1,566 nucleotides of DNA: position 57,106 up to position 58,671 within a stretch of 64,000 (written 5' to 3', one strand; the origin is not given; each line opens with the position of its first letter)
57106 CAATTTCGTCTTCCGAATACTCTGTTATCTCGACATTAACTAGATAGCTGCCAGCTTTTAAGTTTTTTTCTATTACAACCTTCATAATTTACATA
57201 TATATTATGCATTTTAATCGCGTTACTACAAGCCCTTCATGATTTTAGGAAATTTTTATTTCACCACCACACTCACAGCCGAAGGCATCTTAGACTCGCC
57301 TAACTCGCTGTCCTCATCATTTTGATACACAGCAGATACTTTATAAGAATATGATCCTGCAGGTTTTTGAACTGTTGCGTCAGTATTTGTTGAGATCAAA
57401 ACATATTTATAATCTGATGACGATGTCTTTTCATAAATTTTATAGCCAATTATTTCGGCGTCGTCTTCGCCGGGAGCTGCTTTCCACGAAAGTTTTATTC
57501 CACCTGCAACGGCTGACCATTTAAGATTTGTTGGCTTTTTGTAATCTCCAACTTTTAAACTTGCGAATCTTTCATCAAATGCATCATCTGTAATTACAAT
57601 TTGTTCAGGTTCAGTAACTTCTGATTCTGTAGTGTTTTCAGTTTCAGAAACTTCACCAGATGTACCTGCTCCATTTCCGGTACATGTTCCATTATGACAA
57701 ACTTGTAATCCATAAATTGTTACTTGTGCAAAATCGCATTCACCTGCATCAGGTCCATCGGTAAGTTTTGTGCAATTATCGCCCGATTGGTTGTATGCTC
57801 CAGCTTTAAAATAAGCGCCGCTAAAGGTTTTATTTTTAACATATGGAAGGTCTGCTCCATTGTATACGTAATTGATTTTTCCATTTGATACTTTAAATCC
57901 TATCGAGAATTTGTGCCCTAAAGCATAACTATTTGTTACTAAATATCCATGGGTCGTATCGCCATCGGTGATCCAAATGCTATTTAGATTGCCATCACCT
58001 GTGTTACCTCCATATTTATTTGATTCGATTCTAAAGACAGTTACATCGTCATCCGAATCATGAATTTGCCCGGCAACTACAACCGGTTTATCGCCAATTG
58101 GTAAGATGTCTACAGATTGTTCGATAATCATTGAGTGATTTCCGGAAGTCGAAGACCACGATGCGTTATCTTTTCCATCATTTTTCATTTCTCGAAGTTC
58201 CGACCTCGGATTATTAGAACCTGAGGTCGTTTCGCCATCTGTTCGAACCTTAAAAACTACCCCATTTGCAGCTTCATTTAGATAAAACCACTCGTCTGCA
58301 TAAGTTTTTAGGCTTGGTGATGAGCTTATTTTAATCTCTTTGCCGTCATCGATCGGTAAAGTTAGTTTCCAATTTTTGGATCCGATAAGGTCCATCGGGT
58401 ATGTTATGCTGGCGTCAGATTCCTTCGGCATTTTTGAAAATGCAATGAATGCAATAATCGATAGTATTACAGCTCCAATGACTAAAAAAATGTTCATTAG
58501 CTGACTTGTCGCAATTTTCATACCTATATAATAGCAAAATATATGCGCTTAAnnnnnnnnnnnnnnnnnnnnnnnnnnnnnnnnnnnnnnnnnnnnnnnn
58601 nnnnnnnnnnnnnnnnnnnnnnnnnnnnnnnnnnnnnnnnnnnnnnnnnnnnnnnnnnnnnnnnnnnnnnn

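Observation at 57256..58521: PL7 lyase with all three canonical motifs, membrane-anchored and Fn3-tagged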

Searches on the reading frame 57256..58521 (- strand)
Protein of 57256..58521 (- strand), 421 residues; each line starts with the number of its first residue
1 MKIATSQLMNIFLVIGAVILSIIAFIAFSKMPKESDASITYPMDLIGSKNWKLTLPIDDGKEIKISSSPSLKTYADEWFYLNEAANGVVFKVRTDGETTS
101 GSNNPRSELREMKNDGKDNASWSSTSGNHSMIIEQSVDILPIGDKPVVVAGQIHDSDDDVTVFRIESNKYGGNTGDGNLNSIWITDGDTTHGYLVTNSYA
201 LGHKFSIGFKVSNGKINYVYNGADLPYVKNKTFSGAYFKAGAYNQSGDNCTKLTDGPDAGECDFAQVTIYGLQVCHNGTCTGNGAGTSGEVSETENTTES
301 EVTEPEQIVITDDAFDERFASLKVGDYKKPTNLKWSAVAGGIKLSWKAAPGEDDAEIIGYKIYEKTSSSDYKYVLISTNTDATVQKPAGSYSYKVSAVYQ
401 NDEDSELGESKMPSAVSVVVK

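Call 3: search_protein_families(library=pfam, proteins=[window:57256-58521:-], max_evalue=0.01)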
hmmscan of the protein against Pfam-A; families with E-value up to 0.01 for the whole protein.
window:57256-58521:- (421 aa): 1 family
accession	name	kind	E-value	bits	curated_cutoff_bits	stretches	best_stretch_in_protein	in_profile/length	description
PF08787.18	Alginate_lyase2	-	2.1e-39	136.1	29.7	1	49-276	4-225/225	Alginate lyase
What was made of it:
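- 57256..58521 (-): PL7 polysaccharide lyase gene, 421 aa (signal-anchor + catalytic jelly roll + linker + Fn3). Pfam PF08787 E=2e-39 (call 3).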

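Call 7: search_solved_structures(query=window:57256-58521:-, max_evalue=0.001, show_alignments=3)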
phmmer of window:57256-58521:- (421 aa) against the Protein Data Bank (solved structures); distinct sequences matched with E-value up to 0.001: 19.
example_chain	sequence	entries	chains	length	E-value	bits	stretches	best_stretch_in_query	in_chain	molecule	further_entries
1uai_A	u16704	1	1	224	2.9e-48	168.2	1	40-277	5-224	polyguluronate lyase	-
5zqi_A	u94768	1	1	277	9.7e-48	166.4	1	37-276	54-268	Alginate lyase AlgAT5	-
5xnr_A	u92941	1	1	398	2e-15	60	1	34-276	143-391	AlyQ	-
1vav_A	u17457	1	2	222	6.8e-11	45.1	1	50-247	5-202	Alginate lyase PA1167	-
2za9_A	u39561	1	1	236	1.2e-10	44.3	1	49-247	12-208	Alginate lyase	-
2cws_A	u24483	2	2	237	1.9e-10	43.6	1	49-247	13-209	alginate lyase A1-II' | Alginate lyase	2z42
2zab_A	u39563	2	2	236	4.2e-10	42.5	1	49-246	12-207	Alginate lyase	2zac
2zaa_A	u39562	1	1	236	4e-09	39.2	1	49-246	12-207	Alginate lyase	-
6ywf_A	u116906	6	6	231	8.3e-07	31.6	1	100-247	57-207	Alginate lyase (PL7)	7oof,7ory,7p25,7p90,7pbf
4ozx_A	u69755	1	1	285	8.8e-06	28.2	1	44-130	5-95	Alginate lyase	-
8wok_A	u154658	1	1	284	4.3e-05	26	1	49-129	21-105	PL7 alignate lyase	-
1wj3_A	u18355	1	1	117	5.2e-05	25.7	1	326-405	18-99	KIAA1496 protein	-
8wok_B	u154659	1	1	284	5.3e-05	25.7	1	49-129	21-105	PL7 alignate lyase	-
8jt4_A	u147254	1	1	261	5.9e-05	25.5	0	68-155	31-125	Alginate lyase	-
8jsd_A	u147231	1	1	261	6.3e-05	25.4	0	68-155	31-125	Alginate lyase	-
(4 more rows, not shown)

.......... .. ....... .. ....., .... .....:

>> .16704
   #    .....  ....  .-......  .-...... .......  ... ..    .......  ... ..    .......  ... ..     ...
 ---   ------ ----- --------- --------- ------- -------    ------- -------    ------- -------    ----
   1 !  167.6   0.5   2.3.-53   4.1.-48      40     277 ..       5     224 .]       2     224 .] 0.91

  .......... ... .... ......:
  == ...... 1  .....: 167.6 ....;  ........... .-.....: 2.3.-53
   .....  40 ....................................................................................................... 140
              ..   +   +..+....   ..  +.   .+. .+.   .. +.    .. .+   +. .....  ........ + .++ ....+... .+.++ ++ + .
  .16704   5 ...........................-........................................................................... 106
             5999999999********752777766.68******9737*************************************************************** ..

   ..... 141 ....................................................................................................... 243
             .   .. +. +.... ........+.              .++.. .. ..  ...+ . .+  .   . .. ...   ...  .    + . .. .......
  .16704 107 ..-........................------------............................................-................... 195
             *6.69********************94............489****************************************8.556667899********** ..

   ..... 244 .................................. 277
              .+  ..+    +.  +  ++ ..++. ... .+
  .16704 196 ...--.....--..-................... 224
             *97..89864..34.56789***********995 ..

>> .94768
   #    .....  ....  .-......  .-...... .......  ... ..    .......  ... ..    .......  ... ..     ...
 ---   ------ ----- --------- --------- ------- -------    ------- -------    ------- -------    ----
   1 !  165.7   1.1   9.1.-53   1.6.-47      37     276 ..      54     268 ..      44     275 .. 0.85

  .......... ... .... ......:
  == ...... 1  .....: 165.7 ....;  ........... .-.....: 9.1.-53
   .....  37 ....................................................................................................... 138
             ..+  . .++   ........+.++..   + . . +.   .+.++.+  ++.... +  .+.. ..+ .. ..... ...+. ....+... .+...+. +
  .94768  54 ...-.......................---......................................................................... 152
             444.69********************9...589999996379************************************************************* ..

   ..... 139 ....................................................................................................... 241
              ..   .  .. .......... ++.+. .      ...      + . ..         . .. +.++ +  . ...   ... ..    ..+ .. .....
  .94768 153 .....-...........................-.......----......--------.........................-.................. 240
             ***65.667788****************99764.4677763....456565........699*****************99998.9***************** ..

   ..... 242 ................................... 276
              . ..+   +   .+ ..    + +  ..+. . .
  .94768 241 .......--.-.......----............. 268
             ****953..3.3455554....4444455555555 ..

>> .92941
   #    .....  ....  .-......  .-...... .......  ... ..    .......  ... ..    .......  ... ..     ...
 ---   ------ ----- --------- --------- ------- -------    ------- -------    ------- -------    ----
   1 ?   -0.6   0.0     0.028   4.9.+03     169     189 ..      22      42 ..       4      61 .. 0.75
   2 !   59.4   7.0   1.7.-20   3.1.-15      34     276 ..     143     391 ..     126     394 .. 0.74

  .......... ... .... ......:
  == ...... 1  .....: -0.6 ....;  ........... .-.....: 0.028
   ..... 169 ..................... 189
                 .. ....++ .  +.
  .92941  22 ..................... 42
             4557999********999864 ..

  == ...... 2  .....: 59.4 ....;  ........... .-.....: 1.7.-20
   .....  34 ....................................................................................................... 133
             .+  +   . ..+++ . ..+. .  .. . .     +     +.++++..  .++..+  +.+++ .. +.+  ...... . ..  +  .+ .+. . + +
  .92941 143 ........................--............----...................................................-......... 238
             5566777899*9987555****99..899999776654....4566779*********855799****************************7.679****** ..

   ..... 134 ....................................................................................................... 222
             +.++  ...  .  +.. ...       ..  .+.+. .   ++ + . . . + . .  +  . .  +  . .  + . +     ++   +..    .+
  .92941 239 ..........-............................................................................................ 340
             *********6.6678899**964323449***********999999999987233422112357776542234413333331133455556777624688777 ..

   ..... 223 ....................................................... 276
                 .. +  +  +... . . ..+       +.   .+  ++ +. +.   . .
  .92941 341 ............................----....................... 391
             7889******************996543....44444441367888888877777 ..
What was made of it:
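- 57256..58521 (-): PDB 1UAI 3e-48 and 5ZQI 1e-47 (call 7).
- Closest known: Alginate-producer lyases: AlgL. Same: PA1167 and AlyA1-3 are PL7 enzymes; PA1167 (1VAV) scores E=7e-11 (call 7).
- Checked: Chance is excluded: Pfam PF08787 Alginate_lyase2 gives E=2.1e-39 and 136 bits against a cutoff of 29.7, covering profile positions 4-225 of 225 (call 3), and phmmer against PDB gives 1UAI E=2.9e-48 and 5ZQI E=9.7e-48 (call 7).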

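Call 8: find_homologous_proteins(query=window:57256-58521:-, max_evalue=0.00001)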
Query window:57256-58521:- (421 aa): 1530 proteins with E <= 0.00001 among 6154 candidates; the best 120 are listed.
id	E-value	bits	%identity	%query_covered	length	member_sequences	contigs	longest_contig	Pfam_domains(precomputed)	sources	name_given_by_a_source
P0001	3.8e-279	943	100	100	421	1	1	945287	PF08787.19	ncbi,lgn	-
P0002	1.9e-176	605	66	100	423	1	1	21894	PF08787.19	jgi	jgi:hypothetical protein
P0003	1.0e-118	415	59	61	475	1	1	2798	PF22352.3,PF00801.27,PF08787.19,PF18911.7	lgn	-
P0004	3.8e-103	364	57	68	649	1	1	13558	PF08787.19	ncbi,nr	ncbi:MAG: polysaccharide lyase family 7 protein [Chloroflexi bacterium]|nr:polysaccharide lyase fami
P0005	3.1e-101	358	57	66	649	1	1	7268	PF08787.19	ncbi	-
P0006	3.8e-98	347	57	63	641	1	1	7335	PF08787.19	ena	-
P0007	8.3e-98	346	45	58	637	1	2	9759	PF00754.32,PF22633.4,PF08787.19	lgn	-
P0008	2.2e-97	345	53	68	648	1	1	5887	PF08787.19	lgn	-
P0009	1.8e-96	342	54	67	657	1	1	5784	PF08787.19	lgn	-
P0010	1.0e-94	336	61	60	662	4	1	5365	PF08787.19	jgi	-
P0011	2.9e-94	335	58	62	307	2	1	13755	PF08787.19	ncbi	-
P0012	1.8e-93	332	56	64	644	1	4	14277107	PF08787.19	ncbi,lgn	ncbi:MAG: polysaccharide lyase family 7 protein [Caldilineaceae bacterium]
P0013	2.5e-92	328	39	76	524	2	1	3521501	PF08787.19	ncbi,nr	ncbi:polysaccharide lyase family 7 protein [Sanguibacter antarcticus]|nr:polysaccharide lyase family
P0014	4.1e-89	318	60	59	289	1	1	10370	PF08787.19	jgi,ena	-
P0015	8.0e-89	317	57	59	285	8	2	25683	PF08787.19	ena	-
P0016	2.3e-87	312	60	58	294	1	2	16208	PF08787.19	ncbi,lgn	-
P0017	2.8e-87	312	59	57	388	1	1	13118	PF08787.19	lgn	-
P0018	1.1e-86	310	56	58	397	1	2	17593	PF08787.19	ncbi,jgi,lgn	-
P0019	1.4e-86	309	56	60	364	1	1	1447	PF08787.19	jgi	-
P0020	3.4e-86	308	60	58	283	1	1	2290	PF08787.19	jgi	-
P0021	2.3e-85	305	52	67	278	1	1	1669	PF08787.19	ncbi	-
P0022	2.6e-84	302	58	59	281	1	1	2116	PF08787.19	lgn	-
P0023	3.9e-84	301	56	61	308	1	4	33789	PF08787.19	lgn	-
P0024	1.9e-83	299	56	59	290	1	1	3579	PF08787.19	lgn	-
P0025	2.3e-83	299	58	58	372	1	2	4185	PF08787.19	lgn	-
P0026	1.9e-80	289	58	58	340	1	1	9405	PF08787.19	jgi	jgi:hypothetical protein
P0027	7.6e-80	287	56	57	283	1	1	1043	PF08787.19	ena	-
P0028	3.0e-78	282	56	58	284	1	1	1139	PF08787.19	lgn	-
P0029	5.1e-78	281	54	60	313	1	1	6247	PF08787.19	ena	-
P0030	1.3e-75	273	49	67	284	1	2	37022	PF08787.19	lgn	-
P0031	2.6e-73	266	51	58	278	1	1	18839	PF08787.19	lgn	-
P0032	3.0e-73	265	52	58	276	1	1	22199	PF08787.19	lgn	-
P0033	3.3e-70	255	45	73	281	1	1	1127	PF08787.19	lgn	-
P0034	1.9e-68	249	50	60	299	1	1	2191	PF08787.19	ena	-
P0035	4.6e-68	248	38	59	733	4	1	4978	PF00754.32,PF22633.4,PF08787.19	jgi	-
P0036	2.7e-67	246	50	59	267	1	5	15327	PF08787.19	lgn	-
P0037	6.1e-66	241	49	58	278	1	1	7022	PF08787.19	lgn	-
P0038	6.6e-65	238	53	56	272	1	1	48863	PF08787.19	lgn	-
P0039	1.5e-63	233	45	66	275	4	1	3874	PF08787.19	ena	-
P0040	8.6e-62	228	53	56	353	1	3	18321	PF00404.25,PF08787.19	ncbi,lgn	-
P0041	6.4e-60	221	51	58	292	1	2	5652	PF08787.19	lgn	-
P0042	1.9e-59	220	50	58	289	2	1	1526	PF08787.19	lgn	-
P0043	3.1e-59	219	51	56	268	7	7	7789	PF08787.19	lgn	-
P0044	3.6e-59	219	46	65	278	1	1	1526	PF08787.19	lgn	-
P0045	4.5e-59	219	43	66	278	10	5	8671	PF08787.19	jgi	jgi:hypothetical protein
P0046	1.3e-57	214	49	55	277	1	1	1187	PF08787.19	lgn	-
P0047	9.0e-57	211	49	56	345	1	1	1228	PF08787.19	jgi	jgi:hypothetical protein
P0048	1.0e-56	211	47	62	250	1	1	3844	PF08787.19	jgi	jgi:hypothetical protein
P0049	1.9e-56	210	50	53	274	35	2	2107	PF08787.19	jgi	jgi:hypothetical protein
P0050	3.5e-56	209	46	60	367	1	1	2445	PF00404.25,PF08787.19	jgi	jgi:hypothetical protein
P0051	4.6e-56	209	47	56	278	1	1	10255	PF08787.19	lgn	-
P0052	6.3e-56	208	49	56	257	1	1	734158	PF08787.19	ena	-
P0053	1.1e-55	208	47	57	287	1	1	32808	PF08787.19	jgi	-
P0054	1.7e-55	207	43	64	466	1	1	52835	PF08787.19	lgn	-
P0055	1.8e-55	207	49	57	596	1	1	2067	PF00754.32,PF06439.19,PF22633.4,PF08787.19,PF13385.14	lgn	-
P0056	2.8e-55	206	48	56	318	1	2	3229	PF08787.19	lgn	-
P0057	3.5e-55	206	46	61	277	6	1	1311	PF08787.19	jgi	jgi:hypothetical protein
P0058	3.9e-55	206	44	66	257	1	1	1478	PF08787.19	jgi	jgi:hypothetical protein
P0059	5.6e-55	205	46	59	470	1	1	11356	PF08787.19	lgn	-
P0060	7.9e-55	205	50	56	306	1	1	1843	PF08787.19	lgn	-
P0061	1.0e-54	204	45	59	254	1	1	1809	PF08787.19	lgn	-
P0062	1.0e-54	204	42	67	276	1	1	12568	PF08787.19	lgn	-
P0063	7.3e-54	201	48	56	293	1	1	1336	PF08787.19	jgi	jgi:hypothetical protein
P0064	8.6e-54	201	47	55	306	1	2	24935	PF08787.19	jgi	jgi:hypothetical protein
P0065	8.9e-54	201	42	66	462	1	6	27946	PF08787.19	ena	-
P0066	9.2e-54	201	47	56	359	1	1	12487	PF00404.25,PF08787.19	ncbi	-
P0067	1.0e-53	201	45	56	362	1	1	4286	PF00404.25,PF08787.19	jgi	jgi:hypothetical protein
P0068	2.4e-53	200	49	57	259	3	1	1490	PF08787.19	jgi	jgi:hypothetical protein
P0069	4.4e-53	199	45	57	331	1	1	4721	PF08787.19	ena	-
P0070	5.7e-53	199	47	56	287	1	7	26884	PF08787.19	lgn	-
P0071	5.9e-53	199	48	57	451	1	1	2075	PF08787.19,PF17829.8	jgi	jgi:hypothetical protein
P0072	6.8e-53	198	46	56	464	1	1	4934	PF08787.19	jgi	jgi:hypothetical protein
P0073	7.7e-53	198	47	57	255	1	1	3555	PF08787.19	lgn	-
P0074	8.1e-53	198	46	56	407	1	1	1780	PF00754.32,PF22633.4,PF08787.19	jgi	jgi:hypothetical protein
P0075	8.7e-53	198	44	64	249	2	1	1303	PF08787.19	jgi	jgi:hypothetical protein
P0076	1.0e-52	198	45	58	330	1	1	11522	PF08787.19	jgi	jgi:hypothetical protein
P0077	1.7e-52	197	40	68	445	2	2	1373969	PF08787.19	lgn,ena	-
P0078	1.8e-52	197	46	56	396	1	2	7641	PF00754.32,PF22633.4,PF08787.19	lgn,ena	-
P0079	2.8e-52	196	47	57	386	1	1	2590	PF00754.32,PF22633.4,PF08787.19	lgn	-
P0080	3.1e-52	196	41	66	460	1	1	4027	PF08787.19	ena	-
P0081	3.2e-52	196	45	57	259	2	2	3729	PF08787.19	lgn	-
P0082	4.2e-52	196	44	56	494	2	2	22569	PF08787.19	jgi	jgi:hypothetical protein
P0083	4.8e-52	196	46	56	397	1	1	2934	PF00754.32,PF22633.4,PF08787.19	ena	-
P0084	5.4e-52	195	46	57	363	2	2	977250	PF00754.32,PF22633.4,PF08787.19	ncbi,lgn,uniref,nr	ncbi:polysaccharide lyase family 7 protein [Amycolatopsis arida]|uniref:polysaccharide lyase family 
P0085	1.4e-51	194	42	56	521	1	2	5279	PF08787.19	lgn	-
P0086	1.4e-51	194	47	56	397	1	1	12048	PF00754.32,PF22633.4,PF08787.19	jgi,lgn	jgi:hypothetical protein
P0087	1.7e-51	194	48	56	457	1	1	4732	PF08787.19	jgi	jgi:hypothetical protein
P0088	2.9e-51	193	47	57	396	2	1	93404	PF00754.32,PF22633.4,PF08787.19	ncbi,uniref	ncbi:polysaccharide lyase family 7 protein [Catellatospora sp. NPDC049609]|uniref:polysaccharide lya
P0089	4.3e-51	192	46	58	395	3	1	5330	PF00754.32,PF22633.4,PF08787.19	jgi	jgi:hypothetical protein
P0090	4.4e-51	192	46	56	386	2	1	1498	PF00754.32,PF22633.4,PF08787.19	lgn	-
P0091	4.9e-51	192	45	56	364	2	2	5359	PF08787.19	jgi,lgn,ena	-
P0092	5.2e-51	192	47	56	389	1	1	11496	PF00754.32,PF22633.4,PF08787.19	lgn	-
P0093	5.2e-51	192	47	56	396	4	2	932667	PF00754.32,PF22633.4,PF08787.19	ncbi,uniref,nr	ncbi:polysaccharide lyase family 7 protein [Catellatospora paridis]|uniref:polysaccharide lyase fami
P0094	5.3e-51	192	45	57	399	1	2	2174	PF00754.32,PF22633.4,PF08787.19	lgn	-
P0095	5.4e-51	192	43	65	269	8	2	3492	PF08787.19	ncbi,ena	-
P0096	6.1e-51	192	47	56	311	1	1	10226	PF08787.19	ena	-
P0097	6.3e-51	192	45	57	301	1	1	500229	PF08787.19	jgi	jgi:hypothetical protein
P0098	9.9e-51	191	45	58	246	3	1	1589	PF08787.19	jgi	jgi:Alginate lyase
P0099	1.1e-50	191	47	57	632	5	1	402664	PF00754.32,PF22633.4,PF08787.19,PF00722.29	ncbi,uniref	ncbi:polysaccharide lyase family 7 protein [Streptomyces sp. NPDC007917]|uniref:polysaccharide lyase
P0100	1.3e-50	191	46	57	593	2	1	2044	PF13229.13,PF07602.18,PF08787.19,PF05048.20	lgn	-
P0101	2.1e-50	190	45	55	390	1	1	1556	PF00754.32,PF22633.4,PF08787.19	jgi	jgi:hypothetical protein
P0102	2.3e-50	190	45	56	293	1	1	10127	PF08787.19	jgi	jgi:hypothetical protein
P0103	2.5e-50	190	46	56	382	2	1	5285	PF00754.32,PF22633.4,PF08787.19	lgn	-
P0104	2.5e-50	190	44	57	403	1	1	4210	PF00754.32,PF22633.4,PF08787.19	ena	-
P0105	2.9e-50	190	47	56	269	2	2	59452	PF08787.19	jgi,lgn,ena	jgi:hypothetical protein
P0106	3.9e-50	189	44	56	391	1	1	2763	PF00754.32,PF22633.4,PF08787.19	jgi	jgi:hypothetical protein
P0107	4.2e-50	189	46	56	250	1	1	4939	PF08787.19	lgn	-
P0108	4.2e-50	189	46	56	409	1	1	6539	PF00754.32,PF22633.4,PF08787.19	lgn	-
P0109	4.3e-50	189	45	57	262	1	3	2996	PF08787.19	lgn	-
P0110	4.6e-50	189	43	62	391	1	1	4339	PF00754.32,PF22633.4,PF08787.19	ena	-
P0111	5.7e-50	189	44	57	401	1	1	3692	PF00754.32,PF22633.4,PF08787.19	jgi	jgi:hypothetical protein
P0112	5.9e-50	189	47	56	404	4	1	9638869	PF00754.32,PF22633.4,PF08787.19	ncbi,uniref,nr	ncbi:polysaccharide lyase family 7 protein [Streptomyces sp. S465]|uniref:polysaccharide lyase famil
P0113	6.6e-50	188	42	56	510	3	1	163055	PF08787.19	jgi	jgi:hypothetical protein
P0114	8.0e-50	188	44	56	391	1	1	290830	PF00754.32,PF22633.4,PF08787.19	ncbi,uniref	ncbi:polysaccharide lyase family 7 protein [Plantactinospora sp. CA-290183]|uniref:polysaccharide ly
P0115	8.0e-50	188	45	63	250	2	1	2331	PF08787.19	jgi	jgi:hypothetical protein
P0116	9.1e-50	188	49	56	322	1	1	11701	PF08787.19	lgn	-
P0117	9.6e-50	188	45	56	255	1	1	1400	PF08787.19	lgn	-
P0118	1.2e-49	188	46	56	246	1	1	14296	PF08787.19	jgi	jgi:hypothetical protein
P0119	1.5e-49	187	47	57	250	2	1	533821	PF08787.19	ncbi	ncbi:polysaccharide lyase family 7 protein [Amycolatopsis stemonae]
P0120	1.6e-49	187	42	62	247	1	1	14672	PF08787.19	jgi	jgi:hypothetical protein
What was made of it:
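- The nearest relatives are Chloroflexota and actinobacterial PL7s, many fused to CBM32/F5_F8 or other binding modules typical of scavenging enzymes (Pfam columns in call 8).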

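Call 9: find_encoding_contigs(protein=P0002, flank=10000, max_places=4)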
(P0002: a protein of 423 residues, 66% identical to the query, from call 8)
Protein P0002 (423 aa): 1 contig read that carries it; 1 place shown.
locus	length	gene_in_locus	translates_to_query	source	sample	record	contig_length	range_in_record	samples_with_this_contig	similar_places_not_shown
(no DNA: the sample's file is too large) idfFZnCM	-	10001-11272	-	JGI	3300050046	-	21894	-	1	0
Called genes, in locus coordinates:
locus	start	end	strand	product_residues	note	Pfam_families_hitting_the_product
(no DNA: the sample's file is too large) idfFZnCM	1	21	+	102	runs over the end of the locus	?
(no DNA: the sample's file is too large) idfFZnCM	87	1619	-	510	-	PF01946:Thi4 (weak), PF13738:Pyr_redox_3 (faint), PF00890:FAD_binding_2 (weak), PF01266:DAO, PF01494:FAD_binding_3 (weak), PF07992:Pyr_redox_2 (weak), PF13450:NAD_binding_8, PF00355:Rieske, +3 more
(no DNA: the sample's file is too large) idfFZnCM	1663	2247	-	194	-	PF03729:DUF308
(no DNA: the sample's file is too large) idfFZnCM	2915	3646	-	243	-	PF04264:YceI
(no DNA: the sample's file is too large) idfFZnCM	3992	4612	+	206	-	PF02698:DUF218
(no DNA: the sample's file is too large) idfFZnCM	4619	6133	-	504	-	-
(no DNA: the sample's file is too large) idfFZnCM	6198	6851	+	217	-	-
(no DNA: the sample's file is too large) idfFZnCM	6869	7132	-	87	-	-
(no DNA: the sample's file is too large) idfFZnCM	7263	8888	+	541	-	PF05977:MFS_3, PF07690:MFS_1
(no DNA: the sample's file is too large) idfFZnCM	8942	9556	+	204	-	-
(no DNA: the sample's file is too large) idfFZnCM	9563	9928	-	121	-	PF13430:DUF4112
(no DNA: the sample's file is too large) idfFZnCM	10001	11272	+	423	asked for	PF08787:Alginate_lyase2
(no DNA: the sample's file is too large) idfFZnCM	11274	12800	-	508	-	-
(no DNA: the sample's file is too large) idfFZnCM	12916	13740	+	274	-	-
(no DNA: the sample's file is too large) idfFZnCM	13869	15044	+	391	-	PF08240:ADH_N, PF00107:ADH_zinc_N, PF13602:ADH_zinc_N_2 (faint)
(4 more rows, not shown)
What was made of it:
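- Proximity shared with P0002 could be plain synteny between relatives, because DUF218, DUF4112 and YceI are also conserved nearby (call 9).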
